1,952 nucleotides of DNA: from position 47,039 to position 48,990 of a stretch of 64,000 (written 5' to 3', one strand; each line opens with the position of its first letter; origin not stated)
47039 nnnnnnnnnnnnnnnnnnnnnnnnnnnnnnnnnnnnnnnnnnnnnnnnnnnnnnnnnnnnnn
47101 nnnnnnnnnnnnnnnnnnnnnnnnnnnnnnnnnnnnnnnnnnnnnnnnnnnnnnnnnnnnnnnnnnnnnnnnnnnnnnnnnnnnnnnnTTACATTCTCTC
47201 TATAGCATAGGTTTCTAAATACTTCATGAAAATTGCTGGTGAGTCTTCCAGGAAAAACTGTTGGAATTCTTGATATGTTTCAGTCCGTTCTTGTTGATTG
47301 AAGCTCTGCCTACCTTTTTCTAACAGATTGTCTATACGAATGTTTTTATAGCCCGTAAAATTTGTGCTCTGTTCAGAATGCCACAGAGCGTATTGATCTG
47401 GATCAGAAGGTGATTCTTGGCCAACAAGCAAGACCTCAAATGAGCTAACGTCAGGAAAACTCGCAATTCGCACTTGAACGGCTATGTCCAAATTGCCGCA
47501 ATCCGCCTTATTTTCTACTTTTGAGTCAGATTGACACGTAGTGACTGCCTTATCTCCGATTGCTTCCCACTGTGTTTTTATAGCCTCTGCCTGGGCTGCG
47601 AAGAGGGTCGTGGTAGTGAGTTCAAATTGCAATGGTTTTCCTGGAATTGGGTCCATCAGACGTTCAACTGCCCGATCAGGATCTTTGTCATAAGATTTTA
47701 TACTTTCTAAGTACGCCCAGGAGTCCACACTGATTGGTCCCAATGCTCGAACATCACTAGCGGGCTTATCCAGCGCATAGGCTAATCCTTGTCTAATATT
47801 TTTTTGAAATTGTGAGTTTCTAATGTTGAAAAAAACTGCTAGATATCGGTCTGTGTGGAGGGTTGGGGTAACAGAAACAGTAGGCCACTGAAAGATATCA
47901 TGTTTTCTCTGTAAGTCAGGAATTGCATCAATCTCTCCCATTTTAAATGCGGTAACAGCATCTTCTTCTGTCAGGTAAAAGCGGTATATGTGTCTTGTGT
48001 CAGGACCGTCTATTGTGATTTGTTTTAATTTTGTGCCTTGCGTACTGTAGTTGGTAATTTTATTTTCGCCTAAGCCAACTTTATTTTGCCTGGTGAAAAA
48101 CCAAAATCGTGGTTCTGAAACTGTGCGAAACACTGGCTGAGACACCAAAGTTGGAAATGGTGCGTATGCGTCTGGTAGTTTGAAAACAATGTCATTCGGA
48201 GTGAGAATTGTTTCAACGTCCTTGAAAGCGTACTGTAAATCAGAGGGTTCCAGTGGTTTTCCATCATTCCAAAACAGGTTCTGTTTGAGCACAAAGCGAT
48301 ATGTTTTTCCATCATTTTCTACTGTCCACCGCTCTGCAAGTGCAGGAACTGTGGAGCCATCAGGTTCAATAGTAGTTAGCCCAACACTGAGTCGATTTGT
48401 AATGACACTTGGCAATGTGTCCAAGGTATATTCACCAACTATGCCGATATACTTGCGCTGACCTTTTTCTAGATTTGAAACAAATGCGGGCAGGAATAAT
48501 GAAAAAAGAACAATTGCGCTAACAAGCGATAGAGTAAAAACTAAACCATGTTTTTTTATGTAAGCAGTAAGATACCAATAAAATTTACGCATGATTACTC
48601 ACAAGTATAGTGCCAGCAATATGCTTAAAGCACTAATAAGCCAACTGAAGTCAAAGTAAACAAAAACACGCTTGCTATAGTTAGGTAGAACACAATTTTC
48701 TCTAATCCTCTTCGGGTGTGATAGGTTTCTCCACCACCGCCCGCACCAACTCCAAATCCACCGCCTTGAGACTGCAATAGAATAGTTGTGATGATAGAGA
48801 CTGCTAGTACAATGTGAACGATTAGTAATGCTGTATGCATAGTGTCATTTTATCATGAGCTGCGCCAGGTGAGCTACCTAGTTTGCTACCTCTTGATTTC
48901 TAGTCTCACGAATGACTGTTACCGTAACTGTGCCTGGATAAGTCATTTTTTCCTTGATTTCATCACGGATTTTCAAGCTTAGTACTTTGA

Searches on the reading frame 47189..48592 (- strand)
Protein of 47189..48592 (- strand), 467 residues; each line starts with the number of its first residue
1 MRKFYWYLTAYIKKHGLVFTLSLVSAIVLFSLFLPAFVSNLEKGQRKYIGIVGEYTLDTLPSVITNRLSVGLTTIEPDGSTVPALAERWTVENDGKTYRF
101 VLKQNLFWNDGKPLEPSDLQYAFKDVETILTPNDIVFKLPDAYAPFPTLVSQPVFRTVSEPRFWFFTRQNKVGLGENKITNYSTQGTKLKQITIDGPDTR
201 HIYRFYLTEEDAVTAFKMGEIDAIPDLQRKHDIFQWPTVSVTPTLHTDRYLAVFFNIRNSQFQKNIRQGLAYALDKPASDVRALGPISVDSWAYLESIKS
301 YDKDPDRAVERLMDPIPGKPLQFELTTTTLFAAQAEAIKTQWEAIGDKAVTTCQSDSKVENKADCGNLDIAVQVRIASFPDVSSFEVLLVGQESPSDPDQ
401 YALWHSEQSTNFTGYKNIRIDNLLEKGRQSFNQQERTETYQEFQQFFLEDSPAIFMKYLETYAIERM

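Call 8: search_protein_families(library=pfam, proteins=[window:47189-48592:-], max_evalue=0.001)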
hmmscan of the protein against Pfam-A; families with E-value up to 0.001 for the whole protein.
window:47189-48592:- (467 aa): 1 family
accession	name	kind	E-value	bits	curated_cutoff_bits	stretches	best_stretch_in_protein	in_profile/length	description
PF00496.27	SBP_bac_5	-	1.1e-23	84.4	32.4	2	82-126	3-47/368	Bacterial extracellular solute-binding proteins, family 5 Middle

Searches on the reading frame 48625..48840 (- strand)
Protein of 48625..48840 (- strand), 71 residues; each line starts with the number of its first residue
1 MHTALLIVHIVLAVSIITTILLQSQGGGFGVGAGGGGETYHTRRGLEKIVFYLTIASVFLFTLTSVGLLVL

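Call 8: search_protein_families(library=pfam, proteins=[window:48625-48840:-], max_evalue=0.001)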
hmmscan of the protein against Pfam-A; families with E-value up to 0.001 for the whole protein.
window:48625-48840:- (71 aa): 1 family
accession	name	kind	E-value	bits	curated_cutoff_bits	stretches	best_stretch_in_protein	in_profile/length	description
PF03840.19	SecG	-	1.8e-09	38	29.2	1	5-70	2-69/70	Preprotein translocase SecG subunit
